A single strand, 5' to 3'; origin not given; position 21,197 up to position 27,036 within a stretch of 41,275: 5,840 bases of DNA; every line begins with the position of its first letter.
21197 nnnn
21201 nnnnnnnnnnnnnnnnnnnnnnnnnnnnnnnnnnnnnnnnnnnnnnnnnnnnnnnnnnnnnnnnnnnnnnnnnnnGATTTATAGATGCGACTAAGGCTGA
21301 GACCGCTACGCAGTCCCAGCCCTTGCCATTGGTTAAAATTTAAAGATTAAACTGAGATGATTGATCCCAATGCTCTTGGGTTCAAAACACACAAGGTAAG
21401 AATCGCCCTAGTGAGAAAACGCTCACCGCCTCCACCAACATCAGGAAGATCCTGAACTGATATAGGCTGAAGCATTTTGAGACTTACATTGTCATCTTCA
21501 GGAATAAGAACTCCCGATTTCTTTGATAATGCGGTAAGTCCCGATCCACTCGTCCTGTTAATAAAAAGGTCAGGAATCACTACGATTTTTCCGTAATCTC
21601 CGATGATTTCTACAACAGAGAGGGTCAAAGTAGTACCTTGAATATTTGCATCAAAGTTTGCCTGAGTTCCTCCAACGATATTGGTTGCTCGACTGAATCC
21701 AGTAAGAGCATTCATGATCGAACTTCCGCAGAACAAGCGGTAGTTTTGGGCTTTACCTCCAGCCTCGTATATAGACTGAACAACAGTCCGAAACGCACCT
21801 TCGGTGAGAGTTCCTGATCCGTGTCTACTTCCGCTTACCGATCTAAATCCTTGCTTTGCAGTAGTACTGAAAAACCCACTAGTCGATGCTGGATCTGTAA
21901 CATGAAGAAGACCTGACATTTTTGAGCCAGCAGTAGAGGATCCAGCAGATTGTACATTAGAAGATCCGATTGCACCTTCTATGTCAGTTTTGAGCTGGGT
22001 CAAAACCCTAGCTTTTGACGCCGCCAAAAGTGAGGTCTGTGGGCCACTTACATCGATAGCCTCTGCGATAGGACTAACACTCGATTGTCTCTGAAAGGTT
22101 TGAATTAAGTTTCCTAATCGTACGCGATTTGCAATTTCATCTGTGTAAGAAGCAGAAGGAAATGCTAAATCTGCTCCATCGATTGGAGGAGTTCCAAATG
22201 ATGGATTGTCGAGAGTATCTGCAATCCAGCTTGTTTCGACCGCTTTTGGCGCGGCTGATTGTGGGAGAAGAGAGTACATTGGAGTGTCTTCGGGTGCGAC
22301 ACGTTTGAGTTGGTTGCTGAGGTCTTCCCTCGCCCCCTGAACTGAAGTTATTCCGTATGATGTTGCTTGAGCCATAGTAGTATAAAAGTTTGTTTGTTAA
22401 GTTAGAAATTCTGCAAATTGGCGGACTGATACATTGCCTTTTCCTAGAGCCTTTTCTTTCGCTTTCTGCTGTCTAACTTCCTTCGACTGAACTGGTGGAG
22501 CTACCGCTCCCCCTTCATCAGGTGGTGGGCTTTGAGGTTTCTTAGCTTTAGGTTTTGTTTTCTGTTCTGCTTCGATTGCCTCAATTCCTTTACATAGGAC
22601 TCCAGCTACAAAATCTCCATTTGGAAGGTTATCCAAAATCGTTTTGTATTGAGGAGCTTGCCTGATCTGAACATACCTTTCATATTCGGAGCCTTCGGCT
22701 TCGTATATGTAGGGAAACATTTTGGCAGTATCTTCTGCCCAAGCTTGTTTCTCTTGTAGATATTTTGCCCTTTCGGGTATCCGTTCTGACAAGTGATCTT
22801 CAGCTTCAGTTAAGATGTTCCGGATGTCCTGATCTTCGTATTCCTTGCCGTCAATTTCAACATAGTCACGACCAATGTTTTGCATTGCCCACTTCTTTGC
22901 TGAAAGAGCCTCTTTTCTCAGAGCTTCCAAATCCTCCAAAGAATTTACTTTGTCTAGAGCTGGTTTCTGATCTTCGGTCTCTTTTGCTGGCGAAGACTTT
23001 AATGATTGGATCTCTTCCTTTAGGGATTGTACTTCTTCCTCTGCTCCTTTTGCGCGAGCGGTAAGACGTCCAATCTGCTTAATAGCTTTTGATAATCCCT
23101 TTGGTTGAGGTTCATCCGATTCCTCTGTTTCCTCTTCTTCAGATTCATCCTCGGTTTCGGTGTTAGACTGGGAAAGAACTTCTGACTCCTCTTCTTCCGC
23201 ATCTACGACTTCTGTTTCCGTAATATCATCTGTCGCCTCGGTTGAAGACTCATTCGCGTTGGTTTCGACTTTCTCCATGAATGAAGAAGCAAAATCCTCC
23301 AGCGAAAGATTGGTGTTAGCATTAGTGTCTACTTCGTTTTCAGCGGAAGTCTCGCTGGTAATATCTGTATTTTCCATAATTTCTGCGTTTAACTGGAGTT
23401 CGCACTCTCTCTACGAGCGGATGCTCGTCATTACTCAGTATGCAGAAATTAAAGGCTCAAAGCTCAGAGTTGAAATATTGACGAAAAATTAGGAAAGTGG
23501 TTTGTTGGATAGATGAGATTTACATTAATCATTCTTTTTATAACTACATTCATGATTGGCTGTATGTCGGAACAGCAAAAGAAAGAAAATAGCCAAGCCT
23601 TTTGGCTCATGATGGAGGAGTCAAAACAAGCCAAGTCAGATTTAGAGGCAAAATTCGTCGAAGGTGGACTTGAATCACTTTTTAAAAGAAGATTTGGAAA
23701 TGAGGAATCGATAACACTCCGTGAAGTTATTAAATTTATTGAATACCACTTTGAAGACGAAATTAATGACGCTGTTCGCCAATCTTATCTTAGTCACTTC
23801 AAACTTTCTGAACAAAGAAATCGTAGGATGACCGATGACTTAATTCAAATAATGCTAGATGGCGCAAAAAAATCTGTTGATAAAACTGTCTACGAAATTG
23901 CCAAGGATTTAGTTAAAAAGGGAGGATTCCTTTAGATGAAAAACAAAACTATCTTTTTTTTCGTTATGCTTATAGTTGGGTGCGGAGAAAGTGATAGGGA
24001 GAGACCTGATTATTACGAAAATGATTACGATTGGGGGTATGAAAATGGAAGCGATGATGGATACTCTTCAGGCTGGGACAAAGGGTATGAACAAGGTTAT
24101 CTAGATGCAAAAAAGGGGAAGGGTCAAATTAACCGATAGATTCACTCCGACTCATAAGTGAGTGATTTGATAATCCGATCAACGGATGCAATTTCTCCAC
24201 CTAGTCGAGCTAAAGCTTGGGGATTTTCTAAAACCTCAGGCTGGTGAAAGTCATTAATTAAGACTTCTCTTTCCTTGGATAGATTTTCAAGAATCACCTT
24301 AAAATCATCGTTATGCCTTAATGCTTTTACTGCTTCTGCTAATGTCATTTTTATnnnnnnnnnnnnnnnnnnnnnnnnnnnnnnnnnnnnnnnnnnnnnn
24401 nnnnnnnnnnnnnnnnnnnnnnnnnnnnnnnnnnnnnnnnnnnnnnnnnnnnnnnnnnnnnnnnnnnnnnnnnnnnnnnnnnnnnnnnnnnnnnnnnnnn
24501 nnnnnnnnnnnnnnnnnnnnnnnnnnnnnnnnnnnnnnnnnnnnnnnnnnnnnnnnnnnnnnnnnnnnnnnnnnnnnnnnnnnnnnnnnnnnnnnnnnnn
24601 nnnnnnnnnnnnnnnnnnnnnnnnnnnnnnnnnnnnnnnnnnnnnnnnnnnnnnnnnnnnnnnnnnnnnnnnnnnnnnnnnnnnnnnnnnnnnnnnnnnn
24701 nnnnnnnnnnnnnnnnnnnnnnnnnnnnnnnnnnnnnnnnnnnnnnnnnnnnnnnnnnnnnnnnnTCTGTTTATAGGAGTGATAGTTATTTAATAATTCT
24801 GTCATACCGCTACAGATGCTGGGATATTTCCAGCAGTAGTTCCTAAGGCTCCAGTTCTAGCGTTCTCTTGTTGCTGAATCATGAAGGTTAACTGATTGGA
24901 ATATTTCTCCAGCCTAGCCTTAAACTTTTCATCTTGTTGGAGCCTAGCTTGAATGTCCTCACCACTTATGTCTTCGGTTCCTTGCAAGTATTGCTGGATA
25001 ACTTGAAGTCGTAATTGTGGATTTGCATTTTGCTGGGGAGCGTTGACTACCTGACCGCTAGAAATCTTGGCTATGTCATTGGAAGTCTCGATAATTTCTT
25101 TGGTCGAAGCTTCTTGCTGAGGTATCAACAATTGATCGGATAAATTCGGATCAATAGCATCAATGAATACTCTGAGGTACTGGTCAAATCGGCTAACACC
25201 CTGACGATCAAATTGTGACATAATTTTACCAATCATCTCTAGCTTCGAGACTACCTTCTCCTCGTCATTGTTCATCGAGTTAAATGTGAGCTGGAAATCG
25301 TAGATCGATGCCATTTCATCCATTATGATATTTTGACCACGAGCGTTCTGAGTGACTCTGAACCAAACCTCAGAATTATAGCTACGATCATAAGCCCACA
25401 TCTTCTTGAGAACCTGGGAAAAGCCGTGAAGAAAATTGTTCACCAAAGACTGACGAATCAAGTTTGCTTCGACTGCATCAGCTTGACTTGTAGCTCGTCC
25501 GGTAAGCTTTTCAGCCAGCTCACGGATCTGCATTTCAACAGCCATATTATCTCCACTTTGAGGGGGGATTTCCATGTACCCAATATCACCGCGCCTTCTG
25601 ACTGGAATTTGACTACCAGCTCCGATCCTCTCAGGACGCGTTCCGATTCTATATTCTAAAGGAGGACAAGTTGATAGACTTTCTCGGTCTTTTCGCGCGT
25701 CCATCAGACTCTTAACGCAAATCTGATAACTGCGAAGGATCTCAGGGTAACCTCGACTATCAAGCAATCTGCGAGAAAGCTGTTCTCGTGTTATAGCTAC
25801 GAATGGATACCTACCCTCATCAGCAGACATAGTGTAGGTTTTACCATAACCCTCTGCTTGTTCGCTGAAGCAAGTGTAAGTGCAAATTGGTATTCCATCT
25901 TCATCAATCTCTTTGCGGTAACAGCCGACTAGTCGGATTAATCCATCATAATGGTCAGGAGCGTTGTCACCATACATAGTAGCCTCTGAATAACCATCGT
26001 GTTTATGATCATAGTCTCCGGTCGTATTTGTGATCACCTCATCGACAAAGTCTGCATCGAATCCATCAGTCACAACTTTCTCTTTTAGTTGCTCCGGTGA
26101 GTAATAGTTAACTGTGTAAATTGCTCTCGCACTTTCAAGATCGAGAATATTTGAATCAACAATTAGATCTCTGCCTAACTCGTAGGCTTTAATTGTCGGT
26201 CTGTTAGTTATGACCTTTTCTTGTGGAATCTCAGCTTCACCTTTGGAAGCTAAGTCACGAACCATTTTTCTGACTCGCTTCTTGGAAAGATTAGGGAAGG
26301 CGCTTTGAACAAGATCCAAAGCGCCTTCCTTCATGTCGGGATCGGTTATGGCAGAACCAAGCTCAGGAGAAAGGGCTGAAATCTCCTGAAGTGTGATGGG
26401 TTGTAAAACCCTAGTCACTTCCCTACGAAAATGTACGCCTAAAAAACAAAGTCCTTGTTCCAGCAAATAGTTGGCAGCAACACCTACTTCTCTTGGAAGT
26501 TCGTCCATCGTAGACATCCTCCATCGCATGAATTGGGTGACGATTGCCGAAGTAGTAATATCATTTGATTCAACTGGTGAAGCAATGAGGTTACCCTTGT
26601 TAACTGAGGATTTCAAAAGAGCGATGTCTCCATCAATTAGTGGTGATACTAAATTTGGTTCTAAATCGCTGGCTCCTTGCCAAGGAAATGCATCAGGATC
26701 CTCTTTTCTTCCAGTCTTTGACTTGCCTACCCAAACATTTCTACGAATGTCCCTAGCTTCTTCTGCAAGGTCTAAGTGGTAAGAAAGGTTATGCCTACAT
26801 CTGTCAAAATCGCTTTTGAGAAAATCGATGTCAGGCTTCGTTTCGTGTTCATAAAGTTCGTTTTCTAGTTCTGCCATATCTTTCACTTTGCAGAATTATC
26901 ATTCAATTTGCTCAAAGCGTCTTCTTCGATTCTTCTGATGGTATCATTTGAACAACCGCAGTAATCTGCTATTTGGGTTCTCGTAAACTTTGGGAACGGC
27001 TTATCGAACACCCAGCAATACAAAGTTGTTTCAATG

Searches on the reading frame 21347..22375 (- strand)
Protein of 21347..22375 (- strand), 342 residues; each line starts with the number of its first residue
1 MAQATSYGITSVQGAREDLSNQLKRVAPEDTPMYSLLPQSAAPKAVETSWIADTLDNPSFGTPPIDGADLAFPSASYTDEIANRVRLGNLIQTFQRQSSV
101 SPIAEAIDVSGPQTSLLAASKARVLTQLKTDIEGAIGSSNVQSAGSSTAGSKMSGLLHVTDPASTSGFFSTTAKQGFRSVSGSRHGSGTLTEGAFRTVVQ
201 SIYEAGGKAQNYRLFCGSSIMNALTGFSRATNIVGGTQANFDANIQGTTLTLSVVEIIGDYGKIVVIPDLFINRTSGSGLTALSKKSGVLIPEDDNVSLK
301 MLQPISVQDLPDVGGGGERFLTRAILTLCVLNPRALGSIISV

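Call 8: search_protein_families(library=phrogs, proteins=[window:21347-22375:-], max_evalue=0.001)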
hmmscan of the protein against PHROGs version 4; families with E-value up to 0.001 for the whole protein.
window:21347-22375:- (342 aa): 1 family
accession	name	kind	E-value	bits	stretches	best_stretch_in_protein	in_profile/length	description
phrog_1328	-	head and packaging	7.8e-36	125.4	1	1-339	1-303/583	major head protein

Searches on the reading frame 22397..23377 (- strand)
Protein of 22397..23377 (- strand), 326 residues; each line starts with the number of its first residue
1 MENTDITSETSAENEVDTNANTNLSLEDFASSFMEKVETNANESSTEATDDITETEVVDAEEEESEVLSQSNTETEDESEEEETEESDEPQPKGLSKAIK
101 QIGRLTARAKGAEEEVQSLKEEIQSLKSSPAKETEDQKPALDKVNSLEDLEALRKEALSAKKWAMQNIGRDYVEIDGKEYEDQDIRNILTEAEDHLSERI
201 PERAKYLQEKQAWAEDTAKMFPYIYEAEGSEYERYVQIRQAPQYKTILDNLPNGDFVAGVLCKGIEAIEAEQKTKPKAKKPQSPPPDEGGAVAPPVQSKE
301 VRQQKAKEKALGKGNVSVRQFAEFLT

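Call 8: search_protein_families(library=phrogs, proteins=[window:22397-23377:-], max_evalue=0.001)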
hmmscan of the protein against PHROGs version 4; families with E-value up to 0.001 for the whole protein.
window:22397-23377:- (326 aa): 1 family
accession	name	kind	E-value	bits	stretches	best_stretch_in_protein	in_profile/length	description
phrog_27305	-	unknown function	0.00081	19.8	0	34-160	11-138/236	-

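Call 38: search_protein_families(library=phrogs, proteins=[window:22397-23377:-], max_evalue=1)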
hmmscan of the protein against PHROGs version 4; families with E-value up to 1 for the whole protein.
window:22397-23377:- (326 aa): 5 families
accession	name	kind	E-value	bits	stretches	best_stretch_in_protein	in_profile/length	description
phrog_27305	-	unknown function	0.00081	19.8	1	34-160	11-138/236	-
phrog_8865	-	head and packaging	0.0086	16.8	1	35-148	29-131/297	head scaffolding protein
phrog_27787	-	unknown function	0.14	13.1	0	263-283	38-58/74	-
phrog_2352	-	unknown function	0.16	13.1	1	113-137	8-32/52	-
phrog_2335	-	tail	0.19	10.5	1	26-178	957-1094/1536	tail length tape measure protein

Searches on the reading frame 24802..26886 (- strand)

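Call 8: search_protein_families(library=phrogs, proteins=[window:24802-26886:-], max_evalue=0.001)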
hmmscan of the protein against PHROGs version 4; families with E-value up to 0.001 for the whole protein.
window:24802-26886:- (694 aa): 0 families

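Call 9: search_protein_families(library=pfam, proteins=[window:24802-26886:-], max_evalue=0.01)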
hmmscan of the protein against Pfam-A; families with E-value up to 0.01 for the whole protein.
window:24802-26886:- (694 aa): 0 families

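Call 38: search_protein_families(library=phrogs, proteins=[window:24802-26886:-], max_evalue=1)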
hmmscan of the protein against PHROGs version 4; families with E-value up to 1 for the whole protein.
window:24802-26886:- (694 aa): 1 family
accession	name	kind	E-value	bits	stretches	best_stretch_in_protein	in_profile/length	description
phrog_19600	-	other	0.092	12.5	1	526-643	310-429/447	ATPase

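Call 68: search_protein_families(library=ncbifam, proteins=[window:24802-26886:-], max_evalue=0.1)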
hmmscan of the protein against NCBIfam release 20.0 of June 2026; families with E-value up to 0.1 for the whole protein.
window:24802-26886:- (694 aa): 0 families
